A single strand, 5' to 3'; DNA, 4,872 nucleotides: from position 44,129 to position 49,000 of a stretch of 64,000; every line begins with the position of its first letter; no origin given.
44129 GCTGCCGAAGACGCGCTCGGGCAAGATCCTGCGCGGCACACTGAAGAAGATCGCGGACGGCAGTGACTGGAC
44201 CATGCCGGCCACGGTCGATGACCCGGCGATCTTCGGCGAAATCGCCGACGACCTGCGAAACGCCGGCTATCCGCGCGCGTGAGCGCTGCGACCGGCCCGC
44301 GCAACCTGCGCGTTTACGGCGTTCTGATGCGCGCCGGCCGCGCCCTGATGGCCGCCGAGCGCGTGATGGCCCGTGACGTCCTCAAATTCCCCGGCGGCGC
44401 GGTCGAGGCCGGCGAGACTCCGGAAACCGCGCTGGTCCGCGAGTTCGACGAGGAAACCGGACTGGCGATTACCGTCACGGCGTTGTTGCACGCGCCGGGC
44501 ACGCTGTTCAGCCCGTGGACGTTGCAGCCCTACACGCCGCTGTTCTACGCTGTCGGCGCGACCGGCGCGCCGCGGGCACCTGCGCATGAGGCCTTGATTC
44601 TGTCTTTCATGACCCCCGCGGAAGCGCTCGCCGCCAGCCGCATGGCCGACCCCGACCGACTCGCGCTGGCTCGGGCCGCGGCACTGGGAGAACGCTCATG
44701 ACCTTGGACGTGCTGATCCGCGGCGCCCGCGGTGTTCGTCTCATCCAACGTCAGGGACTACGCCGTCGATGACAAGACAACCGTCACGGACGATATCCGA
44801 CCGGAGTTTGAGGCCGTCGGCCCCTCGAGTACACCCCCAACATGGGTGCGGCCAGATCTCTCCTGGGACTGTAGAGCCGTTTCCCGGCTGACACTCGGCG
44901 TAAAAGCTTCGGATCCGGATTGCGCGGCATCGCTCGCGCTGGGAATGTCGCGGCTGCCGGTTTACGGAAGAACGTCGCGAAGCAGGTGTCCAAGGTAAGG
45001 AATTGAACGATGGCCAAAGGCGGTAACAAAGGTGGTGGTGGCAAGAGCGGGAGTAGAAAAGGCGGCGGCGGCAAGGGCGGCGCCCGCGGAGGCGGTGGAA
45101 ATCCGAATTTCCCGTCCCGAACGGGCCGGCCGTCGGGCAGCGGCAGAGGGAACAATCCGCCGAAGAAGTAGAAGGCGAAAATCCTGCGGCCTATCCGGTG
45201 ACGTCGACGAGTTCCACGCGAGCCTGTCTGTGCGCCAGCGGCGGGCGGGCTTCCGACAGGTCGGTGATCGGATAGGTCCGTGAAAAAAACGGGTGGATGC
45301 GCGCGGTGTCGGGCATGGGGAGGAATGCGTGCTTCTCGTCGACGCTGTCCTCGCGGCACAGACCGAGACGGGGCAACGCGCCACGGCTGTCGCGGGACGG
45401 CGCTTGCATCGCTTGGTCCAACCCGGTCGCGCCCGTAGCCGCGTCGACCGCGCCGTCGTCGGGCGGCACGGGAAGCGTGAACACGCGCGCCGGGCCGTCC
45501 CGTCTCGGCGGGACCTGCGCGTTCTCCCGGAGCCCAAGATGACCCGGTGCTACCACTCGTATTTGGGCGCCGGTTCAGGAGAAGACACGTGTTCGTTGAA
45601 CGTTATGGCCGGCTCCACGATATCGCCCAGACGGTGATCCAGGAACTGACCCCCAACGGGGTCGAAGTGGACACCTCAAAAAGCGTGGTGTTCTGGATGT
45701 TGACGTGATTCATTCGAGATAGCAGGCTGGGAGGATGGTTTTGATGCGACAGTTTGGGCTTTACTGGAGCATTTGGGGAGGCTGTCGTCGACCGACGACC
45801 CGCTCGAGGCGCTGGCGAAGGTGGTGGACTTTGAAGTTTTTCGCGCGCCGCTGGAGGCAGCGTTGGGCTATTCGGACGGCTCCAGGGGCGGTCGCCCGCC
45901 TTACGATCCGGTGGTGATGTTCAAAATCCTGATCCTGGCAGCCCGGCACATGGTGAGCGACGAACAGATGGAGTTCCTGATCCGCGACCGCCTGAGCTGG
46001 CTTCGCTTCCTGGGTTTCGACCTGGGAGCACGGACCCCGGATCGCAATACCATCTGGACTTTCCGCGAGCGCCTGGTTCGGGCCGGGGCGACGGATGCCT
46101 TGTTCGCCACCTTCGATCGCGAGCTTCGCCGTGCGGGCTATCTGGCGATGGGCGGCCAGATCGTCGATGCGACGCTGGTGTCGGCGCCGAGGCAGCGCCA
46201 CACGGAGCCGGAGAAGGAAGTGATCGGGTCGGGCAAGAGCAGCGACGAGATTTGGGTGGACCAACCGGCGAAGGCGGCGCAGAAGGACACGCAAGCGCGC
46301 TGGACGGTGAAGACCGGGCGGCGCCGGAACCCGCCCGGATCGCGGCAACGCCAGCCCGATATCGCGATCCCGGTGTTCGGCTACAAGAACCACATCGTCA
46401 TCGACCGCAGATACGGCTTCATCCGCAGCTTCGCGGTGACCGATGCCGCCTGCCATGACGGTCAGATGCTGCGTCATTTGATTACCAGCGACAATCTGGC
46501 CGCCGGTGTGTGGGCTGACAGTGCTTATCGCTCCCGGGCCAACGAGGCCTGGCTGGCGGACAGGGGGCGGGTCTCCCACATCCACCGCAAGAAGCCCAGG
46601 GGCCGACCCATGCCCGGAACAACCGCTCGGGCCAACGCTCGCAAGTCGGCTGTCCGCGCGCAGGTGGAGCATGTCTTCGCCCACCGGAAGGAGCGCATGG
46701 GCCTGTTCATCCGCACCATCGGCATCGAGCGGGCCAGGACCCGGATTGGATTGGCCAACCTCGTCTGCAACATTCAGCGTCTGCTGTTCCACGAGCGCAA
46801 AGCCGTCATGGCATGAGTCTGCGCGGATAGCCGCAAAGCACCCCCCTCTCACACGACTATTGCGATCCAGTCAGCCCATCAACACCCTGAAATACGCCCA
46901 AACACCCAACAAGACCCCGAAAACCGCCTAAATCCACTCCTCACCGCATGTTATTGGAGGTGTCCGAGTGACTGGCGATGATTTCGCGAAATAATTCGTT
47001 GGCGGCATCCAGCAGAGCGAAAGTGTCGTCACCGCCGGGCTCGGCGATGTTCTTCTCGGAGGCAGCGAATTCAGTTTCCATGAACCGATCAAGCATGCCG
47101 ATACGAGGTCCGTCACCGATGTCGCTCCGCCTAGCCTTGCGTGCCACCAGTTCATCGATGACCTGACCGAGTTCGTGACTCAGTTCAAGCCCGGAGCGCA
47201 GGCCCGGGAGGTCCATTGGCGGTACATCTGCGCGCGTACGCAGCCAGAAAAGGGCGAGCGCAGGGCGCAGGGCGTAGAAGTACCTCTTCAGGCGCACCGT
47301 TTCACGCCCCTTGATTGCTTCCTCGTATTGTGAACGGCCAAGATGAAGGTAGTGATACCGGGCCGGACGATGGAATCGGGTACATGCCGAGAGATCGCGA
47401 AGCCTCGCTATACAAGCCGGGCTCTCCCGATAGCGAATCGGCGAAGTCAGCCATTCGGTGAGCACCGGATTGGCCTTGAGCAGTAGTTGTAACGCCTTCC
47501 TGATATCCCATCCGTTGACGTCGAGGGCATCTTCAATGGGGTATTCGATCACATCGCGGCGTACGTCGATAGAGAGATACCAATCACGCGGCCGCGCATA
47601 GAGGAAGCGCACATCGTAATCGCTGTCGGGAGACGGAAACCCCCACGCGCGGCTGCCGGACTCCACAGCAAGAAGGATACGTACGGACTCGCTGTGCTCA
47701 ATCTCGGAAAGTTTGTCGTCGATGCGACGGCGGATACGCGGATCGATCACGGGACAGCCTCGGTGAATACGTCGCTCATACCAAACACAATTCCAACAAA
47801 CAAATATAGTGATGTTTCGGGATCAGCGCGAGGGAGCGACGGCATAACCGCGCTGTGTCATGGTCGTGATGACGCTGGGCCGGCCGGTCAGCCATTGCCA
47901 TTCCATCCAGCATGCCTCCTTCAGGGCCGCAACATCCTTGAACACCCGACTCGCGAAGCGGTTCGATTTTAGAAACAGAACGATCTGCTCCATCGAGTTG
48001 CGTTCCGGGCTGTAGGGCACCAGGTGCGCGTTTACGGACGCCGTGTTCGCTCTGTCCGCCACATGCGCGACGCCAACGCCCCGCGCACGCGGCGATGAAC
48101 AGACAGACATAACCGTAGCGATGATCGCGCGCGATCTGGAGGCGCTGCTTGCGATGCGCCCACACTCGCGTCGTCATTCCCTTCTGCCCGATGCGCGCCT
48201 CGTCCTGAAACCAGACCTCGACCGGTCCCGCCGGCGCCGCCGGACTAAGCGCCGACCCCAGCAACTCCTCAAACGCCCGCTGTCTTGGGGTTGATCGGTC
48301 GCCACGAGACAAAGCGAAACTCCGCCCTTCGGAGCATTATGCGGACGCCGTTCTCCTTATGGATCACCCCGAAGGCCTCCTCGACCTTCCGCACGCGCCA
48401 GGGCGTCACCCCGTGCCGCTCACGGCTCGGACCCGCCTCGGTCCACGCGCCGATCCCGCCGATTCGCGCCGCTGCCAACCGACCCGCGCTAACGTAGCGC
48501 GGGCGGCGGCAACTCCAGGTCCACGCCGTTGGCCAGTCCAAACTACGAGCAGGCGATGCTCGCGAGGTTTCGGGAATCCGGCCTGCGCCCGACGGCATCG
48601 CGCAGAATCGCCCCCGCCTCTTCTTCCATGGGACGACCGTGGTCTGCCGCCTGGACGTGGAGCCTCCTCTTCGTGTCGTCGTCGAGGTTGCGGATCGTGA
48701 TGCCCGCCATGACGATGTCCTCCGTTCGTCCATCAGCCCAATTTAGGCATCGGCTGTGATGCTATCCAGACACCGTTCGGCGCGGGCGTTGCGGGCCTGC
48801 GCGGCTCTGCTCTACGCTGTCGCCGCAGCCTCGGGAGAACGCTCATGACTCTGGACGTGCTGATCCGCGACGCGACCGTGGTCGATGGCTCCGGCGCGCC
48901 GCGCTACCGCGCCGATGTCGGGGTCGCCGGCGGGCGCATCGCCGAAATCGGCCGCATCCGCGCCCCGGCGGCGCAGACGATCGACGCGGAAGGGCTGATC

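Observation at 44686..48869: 4.1-kb mosaic mobile insertion splitting an overlapping nudix/amidohydrolase junction, flanked by imperfect target duplications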

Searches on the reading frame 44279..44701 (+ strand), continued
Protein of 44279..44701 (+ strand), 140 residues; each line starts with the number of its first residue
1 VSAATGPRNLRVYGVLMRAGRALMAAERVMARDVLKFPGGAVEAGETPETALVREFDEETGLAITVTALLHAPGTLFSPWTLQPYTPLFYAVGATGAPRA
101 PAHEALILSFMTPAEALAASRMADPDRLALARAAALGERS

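Call 40: find_encoding_contigs(protein=P0008, flank=8000, max_places=3)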
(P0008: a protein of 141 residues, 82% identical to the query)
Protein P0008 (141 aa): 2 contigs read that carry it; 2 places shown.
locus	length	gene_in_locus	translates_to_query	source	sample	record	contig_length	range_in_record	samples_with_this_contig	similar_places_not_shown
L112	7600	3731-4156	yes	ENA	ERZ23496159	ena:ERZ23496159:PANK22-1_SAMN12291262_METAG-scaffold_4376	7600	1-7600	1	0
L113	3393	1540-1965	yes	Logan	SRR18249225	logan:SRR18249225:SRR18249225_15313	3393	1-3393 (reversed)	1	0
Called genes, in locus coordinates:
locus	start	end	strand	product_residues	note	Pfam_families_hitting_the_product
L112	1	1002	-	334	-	?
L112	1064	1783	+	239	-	PF01027:Bax1-I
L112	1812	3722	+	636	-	PF16177:ACAS_N, PF00501:AMP-binding, PF13193:AMP-binding_C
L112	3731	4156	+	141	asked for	PF00293:NUDIX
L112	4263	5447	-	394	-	-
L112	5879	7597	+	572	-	PF07969:Amidohydro_3, PF01979:Amidohydro_1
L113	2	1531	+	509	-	?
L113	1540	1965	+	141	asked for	PF00293:NUDIX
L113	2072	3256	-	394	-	-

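Call 41: find_encoding_contigs(protein=P0011, flank=8000, max_places=3)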
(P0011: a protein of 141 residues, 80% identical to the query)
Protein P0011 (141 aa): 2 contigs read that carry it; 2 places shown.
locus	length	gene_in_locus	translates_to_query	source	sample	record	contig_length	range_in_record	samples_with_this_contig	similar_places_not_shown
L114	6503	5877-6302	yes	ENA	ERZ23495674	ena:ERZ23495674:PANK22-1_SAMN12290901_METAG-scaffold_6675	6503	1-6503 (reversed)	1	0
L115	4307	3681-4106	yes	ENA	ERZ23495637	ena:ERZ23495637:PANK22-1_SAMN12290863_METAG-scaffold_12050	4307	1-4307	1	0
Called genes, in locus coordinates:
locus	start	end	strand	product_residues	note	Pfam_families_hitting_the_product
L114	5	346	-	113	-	-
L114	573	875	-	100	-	-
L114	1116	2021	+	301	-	PF13565:HTH_32, PF13592:HTH_33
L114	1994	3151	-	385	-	PF13439:Glyco_transf_4, PF13579:Glyco_trans_4_4, PF00534:Glycos_transf_1, PF13692:Glyco_trans_1_4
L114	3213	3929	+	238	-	PF01027:Bax1-I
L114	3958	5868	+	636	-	PF16177:ACAS_N, PF00501:AMP-binding, PF13193:AMP-binding_C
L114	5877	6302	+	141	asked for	PF00293:NUDIX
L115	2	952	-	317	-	?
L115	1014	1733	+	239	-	PF01027:Bax1-I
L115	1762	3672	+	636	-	PF16177:ACAS_N, PF00501:AMP-binding, PF13193:AMP-binding_C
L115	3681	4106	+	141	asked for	PF00293:NUDIX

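Call 42: find_encoding_contigs(protein=P0015, flank=8000, max_places=3)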
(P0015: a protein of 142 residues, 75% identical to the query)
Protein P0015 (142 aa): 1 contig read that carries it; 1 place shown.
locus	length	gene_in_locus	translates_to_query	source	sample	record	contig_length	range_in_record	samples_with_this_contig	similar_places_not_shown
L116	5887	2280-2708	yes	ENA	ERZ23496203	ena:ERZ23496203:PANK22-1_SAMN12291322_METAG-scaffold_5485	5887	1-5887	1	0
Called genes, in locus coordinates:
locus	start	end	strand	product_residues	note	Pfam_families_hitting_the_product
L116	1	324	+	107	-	?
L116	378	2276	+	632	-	PF16177:ACAS_N, PF00501:AMP-binding, PF13193:AMP-binding_C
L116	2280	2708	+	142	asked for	PF00293:NUDIX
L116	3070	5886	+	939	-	?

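Call 47: search_protein_families(library=ncbifam, proteins=[window:44279-44701:+], max_evalue=0.01)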
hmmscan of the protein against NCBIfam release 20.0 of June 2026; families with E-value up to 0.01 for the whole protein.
window:44279-44701:+ (140 aa): 17 families
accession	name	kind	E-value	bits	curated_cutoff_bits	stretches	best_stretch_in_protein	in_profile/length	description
NF008044.0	PRK10776.1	equivalog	2e-10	40.7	148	1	25-71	24-69/130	8-oxo-dGTP diphosphatase MutT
TIGR00586.1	mutt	equivalog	1.4e-09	38.1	97.9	1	29-70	29-69/129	8-oxo-dGTP diphosphatase MutT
NF006530.0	PRK08999.1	equivalog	4.8e-09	35.7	245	1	13-68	10-68/315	Nudix family hydrolase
NF007834.0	PRK10546.1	equivalog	1.6e-08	34.4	156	1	15-119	10-112/135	pyrimidine (deoxy)nucleoside triphosphate diphosphatase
NF001937.0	PRK00714.1-4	equivalog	1.3e-07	31.3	139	1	13-69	12-67/161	RNA pyrophosphohydrolase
TIGR02705.1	nudix_YtkD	equivalog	4.2e-07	29.6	154.4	1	35-64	47-76/156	RNA deprotection pyrophosphohydrolase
NF001936.0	PRK00714.1-3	equivalog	1.2e-06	28.5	118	1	23-63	25-65/155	RNA pyrophosphohydrolase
NF041652.1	Nud_hyd_Dein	equivalog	4.7e-06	26.9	200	1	27-72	37-82/152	Nudix hydrolase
NF001935.0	PRK00714.1-2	equivalog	7.2e-06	25.6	259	1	26-64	25-62/183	RNA pyrophosphohydrolase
NF001934.0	PRK00714.1-1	equivalog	6.6e-05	22.4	241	1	21-69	20-67/176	RNA pyrophosphohydrolase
NF001299.0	PRK00241.1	equivalog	0.00012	21.6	158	1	20-65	146-191/263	NAD(+) diphosphatase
NF001938.0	PRK00714.1-5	equivalog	0.00016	21.1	116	1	24-63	36-75/172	RNA pyrophosphohydrolase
NF012016.0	PRK15472.1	equivalog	0.001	18.8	95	1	24-69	22-67/141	nucleoside triphosphatase NudI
NF008736.0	PRK11762.1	equivalog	0.0019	17.8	169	1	34-67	75-108/186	ADP compounds hydrolase NudE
NF003787.0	PRK05379.1-4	equivalog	0.0019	17.3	449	1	12-65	211-265/346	bifunctional nicotinamide-nucleotide adenylyltransferase/Nudix hydroxylase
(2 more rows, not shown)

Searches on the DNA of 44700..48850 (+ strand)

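Call 36: search_dna_similar(query=window:44700-48850:+, collection=plasmids, mode=distant, max_rows=25)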
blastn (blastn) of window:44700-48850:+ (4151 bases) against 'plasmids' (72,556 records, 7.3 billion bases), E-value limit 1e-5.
Records with a match: 156; places in all: 308; records where one place covers at least 80% of the query: 0.
Best place of each record, by identity: 80-90% 6; 60-80% 150.
By first word of the organism name: Acetobacter 33; Gluconobacter 14; Rhizobium 14; Novosphingobium 9; Azospirillum 8; Komagataeibacter 8; Roseomonas 8; Sphingobium 6; Mesorhizobium 6; Shinella 6; and 26 more.
By predicted mobility (MOB-suite, as given by PLSDB): non-mobilizable 70; conjugative 47; mobilizable 39.
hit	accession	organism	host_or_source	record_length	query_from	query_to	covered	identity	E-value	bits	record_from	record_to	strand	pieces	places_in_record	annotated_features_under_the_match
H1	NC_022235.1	Sphingomonas sp. ERG5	-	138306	1061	2119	26%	71.1%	8e-136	493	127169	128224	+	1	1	IS5 family transposase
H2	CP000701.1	Rhizorhabdus wittichii RW1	-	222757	1098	2125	25%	73.0%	8e-161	577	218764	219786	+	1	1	transposase, IS4 family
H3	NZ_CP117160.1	Sphingobium sp. AntQ-1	Genomic DNA,PAH-contaminated soil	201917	1094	2125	25%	71.8%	3e-135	492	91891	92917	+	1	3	IS5 family transposase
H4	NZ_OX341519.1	Aminobacter niigataensis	-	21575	1098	2134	25%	67.4%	3e-72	282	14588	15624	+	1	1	IS5 family transposase | Tn3 family transposase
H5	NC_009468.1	Acidiphilium cryptum JF-5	-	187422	1053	2036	24%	68.9%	1e-89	341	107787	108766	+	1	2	none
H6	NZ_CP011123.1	Acetobacter oryzifermentans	single cell,Vinegar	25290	1097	2098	24%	66.6%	1e-64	257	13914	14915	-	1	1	IS5/IS1182 family transposase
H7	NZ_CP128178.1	Sphingobium baderi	mixed culture,activated sludge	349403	1097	2098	24%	66.3%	4e-51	213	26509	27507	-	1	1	IS5 family transposase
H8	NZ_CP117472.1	Sphingobium sp. YC-XJ3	whole organism,Contaminated soil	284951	1097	2099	24%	66.2%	1e-56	231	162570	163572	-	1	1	transposase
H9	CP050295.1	Mesorhizobium loti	Oxytropis kamtschatica,cell ...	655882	1093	2071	24%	67.3%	5e-69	272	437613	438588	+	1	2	IS5 family transposase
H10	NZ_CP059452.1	Azospirillum brasilense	Prokaryotes,soil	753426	1091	2072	24%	65.9%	2e-47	199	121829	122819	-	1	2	none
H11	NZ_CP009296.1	Novosphingobium pentaromativorans US6-1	mud sediment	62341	1098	2083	24%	65.0%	1e-37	167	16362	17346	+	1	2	none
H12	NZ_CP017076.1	Novosphingobium resinovorum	single cell,soil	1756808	1098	2067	23%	65.8%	6e-36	161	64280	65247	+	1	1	none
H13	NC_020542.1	Sphingomonas sp. MM-1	-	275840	1098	2084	24%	64.2%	2e-22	117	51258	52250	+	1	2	IS5 family transposase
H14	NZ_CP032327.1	Azospirillum argentinense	soil sample,Agricultural field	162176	1113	2071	23%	65.8%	6e-49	205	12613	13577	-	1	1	transposase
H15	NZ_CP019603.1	Croceicoccus marinus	-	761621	1177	2098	22%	68.3%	6e-74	288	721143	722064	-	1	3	IS5 family transposase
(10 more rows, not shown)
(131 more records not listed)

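Call 37: get_annotated_region(hit=H2, flank=500)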
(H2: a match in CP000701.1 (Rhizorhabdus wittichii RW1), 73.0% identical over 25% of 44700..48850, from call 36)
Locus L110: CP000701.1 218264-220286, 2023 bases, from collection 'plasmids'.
description: Sphingomonas wittichii RW1 plasmid pSWIT02, complete sequence
organism: Rhizorhabdus wittichii RW1 (NCBI taxid 392499)
taxonomy: Bacteria; Pseudomonadota; Alphaproteobacteria; Sphingomonadales; Sphingomonadaceae; Rhizorhabdus; Rhizorhabdus wittichii; Rhizorhabdus wittichii RW1
host: -; source: -; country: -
typing (MOB-suite, as given by PLSDB): conjugative; replicon rep_cluster_541; relaxase MOBP,MOBP; mating-pair formation MPF_T
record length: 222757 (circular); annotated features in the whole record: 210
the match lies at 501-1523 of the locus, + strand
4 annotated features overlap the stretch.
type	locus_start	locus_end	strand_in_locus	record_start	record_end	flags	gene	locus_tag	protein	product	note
CDS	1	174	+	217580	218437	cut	-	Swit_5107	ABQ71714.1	IstB domain protein ATP-binding protein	-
CDS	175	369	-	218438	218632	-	-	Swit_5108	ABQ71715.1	hypothetical protein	-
CDS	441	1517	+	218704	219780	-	-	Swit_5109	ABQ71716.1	transposase, IS4 family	-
CDS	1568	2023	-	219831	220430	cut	-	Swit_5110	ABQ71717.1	hypothetical protein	-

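Call 38: get_annotated_region(hit=H1, flank=500)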
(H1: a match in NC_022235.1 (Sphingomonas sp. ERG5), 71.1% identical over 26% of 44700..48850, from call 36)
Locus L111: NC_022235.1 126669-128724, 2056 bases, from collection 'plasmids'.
description: Sphingomonas sp. ERG5 plasmid pCADAB1, complete sequence
organism: Sphingomonas sp. ERG5 (NCBI taxid 1381597)
taxonomy: Bacteria; Pseudomonadota; Alphaproteobacteria; Sphingomonadales; Sphingomonadaceae; Sphingomonas; Sphingomonas sp. ERG5
host: -; source: -; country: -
typing (MOB-suite, as given by PLSDB): conjugative; replicon rep_cluster_374; relaxase MOBF; mating-pair formation MPF_F
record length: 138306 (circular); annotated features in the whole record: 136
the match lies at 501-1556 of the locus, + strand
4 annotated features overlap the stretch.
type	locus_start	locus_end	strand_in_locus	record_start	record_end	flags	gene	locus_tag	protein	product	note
CDS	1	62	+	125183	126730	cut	-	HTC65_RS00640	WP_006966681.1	DHA2 family efflux MFS transporter permease subunit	GO:0009410 - response to xenobiotic stimulus [Evidence IEA]; GO:0006855 - xenobiotic transmembrane transport [Evidence ...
CDS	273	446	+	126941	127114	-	-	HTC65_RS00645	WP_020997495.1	recombinase family protein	GO:0006310 - DNA recombination [Evidence IEA]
CDS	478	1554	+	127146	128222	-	-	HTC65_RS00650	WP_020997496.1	IS5 family transposase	-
CDS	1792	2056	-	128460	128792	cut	-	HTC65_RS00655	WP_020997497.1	BrnA antitoxin family protein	-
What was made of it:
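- On IS5 family insertion sequence: 66-73% nt identity to annotated IS5 transposase genes (calls 36-38).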

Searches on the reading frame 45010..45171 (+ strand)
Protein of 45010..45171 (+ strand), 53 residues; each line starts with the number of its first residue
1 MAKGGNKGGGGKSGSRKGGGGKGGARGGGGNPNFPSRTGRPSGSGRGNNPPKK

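Call 5: search_protein_families(library=pfam, proteins=[window:45010-45171:+], max_evalue=0.01)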
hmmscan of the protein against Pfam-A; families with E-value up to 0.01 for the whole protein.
window:45010-45171:+ (53 aa): 0 families

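Call 45: search_protein_families(library=pfam, proteins=[window:45010-45171:+], max_evalue=5)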
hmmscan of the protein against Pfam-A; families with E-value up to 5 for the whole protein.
window:45010-45171:+ (53 aa): 0 families

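Call 46: search_protein_families(library=padloc, proteins=[window:45010-45171:+], max_evalue=0.1)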
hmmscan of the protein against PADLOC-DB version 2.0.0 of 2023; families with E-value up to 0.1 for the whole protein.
window:45010-45171:+ (53 aa): 0 families
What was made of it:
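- Tried and rejected: PADLOC gave no defence-system hits (call 46).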

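Call 63: search_protein_representatives(protein=window:45010-45171:+)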
Query: 53 residues. Proteins with E-value up to 0.001 (for the whole library): 8; up to 1e-10: 0; up to 1e-30: 0. The best 8 are listed.
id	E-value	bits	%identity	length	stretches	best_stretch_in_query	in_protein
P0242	5.1e-09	52.4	71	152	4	19-53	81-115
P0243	1.1e-05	41.9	84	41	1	22-53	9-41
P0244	2.5e-05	40.8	79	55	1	2-53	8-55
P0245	3.6e-05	40.3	70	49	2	30-50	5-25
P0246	4.1e-04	36.9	69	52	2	32-53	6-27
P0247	4.6e-04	36.8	73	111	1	3-53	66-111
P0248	4.6e-04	36.8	71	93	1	11-53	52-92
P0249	5.2e-04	36.6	76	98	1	16-53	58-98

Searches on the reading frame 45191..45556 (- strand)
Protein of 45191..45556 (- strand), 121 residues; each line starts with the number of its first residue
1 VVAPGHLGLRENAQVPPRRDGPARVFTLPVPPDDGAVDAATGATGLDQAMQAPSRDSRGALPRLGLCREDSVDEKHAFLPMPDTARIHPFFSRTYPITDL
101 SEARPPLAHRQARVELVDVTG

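Call 45: search_protein_families(library=pfam, proteins=[window:45191-45556:-], max_evalue=5)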
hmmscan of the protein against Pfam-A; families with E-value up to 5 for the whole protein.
window:45191-45556:- (121 aa): 1 family
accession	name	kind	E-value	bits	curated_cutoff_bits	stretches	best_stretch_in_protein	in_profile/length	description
PF21819.3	DUF6885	-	0.13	11.8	27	1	14-71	60-117/251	Family of unknown function (DUF6885)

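Call 46: search_protein_families(library=padloc, proteins=[window:45191-45556:-], max_evalue=0.1)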
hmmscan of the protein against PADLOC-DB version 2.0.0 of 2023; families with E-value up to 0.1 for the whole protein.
window:45191-45556:- (121 aa): 0 families

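Call 47: search_protein_families(library=ncbifam, proteins=[window:45191-45556:-], max_evalue=0.01)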
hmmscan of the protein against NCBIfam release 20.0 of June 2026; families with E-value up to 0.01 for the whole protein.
window:45191-45556:- (121 aa): 0 families

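Call 57: find_homologous_proteins(query=window:45191-45556:-, max_evalue=0.001)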
Query window:45191-45556:- (121 aa): 1 proteins with E <= 0.001 among 19 candidates.
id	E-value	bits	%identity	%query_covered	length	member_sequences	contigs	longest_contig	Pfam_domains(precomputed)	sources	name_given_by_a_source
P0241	6.7e-57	209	99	80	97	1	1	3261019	-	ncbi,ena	-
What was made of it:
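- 44736..45668 (.): Spacer of unknown origin. It holds a small Gly/Lys-rich gene (45010-45171, +) and an orphan ORF (45191-45556, -). The ORF's only database match is its own genome (call 57).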
